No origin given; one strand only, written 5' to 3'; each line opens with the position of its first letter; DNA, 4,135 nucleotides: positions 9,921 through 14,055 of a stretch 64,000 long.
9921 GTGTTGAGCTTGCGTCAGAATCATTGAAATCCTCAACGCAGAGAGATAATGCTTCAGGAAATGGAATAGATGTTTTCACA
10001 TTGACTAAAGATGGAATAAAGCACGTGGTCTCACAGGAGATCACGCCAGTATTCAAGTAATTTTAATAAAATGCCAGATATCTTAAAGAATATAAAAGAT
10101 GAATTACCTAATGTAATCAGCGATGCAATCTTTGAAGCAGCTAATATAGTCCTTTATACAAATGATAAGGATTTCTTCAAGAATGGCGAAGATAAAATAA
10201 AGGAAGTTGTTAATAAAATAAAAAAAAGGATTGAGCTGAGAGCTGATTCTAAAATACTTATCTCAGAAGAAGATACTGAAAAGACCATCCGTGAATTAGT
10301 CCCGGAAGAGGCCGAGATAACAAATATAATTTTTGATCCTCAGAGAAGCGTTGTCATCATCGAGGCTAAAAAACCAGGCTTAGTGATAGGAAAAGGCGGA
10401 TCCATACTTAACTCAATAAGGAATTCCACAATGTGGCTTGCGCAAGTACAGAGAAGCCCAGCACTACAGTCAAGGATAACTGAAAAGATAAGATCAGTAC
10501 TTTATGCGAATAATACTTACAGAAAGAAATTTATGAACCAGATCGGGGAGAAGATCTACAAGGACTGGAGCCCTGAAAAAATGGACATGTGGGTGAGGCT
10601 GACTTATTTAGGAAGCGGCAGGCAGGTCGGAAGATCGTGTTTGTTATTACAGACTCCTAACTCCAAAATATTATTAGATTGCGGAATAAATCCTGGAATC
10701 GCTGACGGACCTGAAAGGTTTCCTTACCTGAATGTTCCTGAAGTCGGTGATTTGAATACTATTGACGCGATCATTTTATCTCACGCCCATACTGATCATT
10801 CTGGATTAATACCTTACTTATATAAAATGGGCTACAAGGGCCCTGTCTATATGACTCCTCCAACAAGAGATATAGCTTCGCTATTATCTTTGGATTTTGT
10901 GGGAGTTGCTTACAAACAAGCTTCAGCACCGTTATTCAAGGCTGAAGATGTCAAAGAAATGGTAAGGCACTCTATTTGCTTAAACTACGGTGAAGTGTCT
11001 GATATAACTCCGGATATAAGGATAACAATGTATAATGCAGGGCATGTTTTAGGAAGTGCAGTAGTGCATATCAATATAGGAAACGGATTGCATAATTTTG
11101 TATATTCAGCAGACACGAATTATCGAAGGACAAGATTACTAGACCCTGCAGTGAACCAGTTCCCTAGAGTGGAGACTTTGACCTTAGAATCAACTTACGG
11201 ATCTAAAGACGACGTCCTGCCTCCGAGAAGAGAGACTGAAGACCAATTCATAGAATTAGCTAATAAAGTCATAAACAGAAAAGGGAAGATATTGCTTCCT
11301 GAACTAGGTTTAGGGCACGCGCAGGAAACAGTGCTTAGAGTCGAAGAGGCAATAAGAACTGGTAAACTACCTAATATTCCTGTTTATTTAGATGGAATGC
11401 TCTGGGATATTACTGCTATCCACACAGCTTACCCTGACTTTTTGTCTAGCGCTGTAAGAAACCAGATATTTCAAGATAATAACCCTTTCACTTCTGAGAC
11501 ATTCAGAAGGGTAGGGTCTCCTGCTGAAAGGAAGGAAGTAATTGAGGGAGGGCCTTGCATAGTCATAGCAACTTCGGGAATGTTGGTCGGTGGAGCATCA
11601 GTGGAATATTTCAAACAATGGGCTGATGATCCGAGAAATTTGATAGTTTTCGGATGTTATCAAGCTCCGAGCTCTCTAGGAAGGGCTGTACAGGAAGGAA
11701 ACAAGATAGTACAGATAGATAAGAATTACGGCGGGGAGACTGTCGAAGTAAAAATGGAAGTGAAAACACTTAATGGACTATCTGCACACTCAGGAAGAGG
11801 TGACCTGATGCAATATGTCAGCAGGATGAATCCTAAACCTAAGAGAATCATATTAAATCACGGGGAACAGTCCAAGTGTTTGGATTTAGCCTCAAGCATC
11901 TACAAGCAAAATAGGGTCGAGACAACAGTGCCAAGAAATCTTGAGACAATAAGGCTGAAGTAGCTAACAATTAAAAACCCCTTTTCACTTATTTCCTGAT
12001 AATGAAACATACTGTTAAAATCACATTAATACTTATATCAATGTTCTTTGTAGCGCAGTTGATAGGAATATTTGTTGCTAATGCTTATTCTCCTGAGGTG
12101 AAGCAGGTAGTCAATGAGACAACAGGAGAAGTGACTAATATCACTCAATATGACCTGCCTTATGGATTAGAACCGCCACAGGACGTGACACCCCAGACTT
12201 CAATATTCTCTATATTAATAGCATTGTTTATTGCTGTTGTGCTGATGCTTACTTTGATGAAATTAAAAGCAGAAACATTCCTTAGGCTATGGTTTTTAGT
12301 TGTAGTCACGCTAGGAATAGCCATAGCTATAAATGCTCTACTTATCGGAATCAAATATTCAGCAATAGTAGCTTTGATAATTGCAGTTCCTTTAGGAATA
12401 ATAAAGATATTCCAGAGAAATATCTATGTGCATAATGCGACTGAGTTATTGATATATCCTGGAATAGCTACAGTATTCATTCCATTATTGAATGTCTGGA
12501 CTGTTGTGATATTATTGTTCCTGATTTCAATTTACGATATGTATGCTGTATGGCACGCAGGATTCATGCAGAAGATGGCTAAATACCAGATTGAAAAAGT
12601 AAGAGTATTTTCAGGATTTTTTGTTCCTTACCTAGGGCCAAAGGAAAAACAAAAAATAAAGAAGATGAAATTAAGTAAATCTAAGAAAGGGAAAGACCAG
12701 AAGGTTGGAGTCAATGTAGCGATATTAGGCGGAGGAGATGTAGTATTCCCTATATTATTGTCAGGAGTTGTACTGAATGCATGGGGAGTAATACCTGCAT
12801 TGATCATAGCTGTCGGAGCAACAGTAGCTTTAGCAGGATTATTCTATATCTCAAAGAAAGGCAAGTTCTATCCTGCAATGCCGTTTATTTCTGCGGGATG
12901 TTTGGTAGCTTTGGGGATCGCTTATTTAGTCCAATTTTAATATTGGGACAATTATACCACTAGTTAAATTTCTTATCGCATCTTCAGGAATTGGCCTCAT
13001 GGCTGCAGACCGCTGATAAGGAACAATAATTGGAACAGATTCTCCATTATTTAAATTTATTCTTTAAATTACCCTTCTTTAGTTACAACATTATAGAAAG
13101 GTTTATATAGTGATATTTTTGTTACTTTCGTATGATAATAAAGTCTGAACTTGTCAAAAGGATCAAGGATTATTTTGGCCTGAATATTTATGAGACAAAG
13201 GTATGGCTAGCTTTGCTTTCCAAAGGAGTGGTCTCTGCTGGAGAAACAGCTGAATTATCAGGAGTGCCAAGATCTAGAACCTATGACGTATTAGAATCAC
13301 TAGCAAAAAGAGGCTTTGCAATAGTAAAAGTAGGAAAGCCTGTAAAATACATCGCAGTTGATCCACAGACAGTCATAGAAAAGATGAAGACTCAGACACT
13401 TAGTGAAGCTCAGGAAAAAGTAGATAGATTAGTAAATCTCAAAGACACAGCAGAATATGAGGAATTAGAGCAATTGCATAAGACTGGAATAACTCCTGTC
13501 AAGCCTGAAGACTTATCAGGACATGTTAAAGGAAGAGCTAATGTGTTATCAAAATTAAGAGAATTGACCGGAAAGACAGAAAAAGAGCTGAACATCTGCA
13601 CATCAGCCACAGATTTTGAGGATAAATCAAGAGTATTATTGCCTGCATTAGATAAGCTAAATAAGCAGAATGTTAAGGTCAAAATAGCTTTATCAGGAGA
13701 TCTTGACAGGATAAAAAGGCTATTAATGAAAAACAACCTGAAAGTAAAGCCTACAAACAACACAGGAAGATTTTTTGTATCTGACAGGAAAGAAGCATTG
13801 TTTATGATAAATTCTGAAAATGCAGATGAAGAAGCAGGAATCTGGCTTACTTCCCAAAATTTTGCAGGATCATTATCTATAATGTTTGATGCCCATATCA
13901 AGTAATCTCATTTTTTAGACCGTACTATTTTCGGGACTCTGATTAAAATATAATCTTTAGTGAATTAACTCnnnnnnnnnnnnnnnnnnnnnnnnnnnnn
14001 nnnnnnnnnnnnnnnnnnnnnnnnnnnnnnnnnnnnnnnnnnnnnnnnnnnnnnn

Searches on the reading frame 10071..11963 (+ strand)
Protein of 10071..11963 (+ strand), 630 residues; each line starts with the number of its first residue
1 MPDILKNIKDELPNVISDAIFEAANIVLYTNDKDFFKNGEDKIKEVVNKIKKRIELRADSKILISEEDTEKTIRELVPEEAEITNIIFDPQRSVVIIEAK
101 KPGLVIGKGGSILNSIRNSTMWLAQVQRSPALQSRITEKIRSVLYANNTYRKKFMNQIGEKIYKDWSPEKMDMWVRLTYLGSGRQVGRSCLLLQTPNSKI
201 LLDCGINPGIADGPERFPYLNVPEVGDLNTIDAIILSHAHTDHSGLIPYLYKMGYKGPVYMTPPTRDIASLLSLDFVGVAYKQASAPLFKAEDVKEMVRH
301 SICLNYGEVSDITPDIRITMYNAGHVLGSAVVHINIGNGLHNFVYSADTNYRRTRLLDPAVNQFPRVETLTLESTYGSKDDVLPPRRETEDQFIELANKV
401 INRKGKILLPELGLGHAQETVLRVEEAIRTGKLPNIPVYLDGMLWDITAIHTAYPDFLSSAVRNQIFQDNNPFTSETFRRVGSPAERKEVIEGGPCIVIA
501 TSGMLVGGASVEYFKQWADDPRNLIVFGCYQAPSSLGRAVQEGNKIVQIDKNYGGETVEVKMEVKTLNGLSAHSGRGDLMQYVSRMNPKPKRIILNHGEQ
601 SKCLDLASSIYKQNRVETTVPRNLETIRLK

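Call 5: search_protein_families(library=pfam, proteins=[window:10071-11963:+], max_evalue=0.001)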
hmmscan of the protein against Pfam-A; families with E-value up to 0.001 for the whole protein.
window:10071-11963:+ (630 aa): 8 families
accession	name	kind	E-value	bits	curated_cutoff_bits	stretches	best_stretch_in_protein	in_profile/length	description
PF10996.14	Beta-Casp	-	5.2e-27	95.2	27.7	1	417-539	1-119/120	Beta-Casp domain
PF16661.11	Lactamase_B_6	-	2.8e-17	63.1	27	1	192-360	1-173/193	Metallo-beta-lactamase superfamily domain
PF07521.17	RMMBL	-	3.8e-17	62.5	21.6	1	558-621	2-63/63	Zn-dependent metallo-hydrolase RNA specificity domain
PF17214.9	KH_TffA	-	1.3e-12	47.9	22.6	1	3-63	6-68/68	Transcription termination factor FttA, KH domain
PF00753.33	Lactamase_B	-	1.1e-09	38.9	22.7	1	186-251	4-64/196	Metallo-beta-lactamase superfamily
PF12706.13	Lactamase_B_2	-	2.3e-08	34.3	27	1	199-353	2-147/200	Beta-lactamase superfamily domain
PF07650.23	KH_2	-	8.5e-05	22.7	22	1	74-118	7-52/78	KH domain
PF13083.13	KH_KhpA-B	-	0.00051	20.3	32.1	0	70-117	5-55/73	KhpA/KhpB, KH domain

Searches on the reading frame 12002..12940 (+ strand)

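Call 5: search_protein_families(library=pfam, proteins=[window:12002-12940:+], max_evalue=0.001)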
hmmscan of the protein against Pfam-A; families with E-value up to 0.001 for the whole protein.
window:12002-12940:+ (312 aa): 1 family
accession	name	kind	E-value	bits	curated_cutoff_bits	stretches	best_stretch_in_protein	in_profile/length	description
PF06550.16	SPP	-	5.3e-12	46.3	23.9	1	64-309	32-279/283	Signal-peptide peptidase, presenilin aspartyl protease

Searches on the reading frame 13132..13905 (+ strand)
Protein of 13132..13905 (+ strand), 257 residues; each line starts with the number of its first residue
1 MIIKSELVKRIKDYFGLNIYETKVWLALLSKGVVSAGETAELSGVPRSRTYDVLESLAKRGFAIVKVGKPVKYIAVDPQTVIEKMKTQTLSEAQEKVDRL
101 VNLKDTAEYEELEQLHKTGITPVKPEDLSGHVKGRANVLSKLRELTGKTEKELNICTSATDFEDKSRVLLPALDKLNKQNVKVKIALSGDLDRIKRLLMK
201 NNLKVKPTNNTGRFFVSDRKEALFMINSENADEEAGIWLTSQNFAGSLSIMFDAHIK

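Call 5: search_protein_families(library=pfam, proteins=[window:13132-13905:+], max_evalue=0.001)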
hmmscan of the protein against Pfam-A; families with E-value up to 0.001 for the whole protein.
window:13132-13905:+ (257 aa): 2 families
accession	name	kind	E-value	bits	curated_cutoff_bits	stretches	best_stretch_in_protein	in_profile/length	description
PF01978.25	TrmB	-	7.1e-19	67.9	25.6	1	15-78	4-67/68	Sugar-specific transcriptional regulator TrmB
PF11495.14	Regulator_TrmB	-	5.6e-07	29.5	22.2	1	132-252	5-124/233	Archaeal transcriptional regulator TrmB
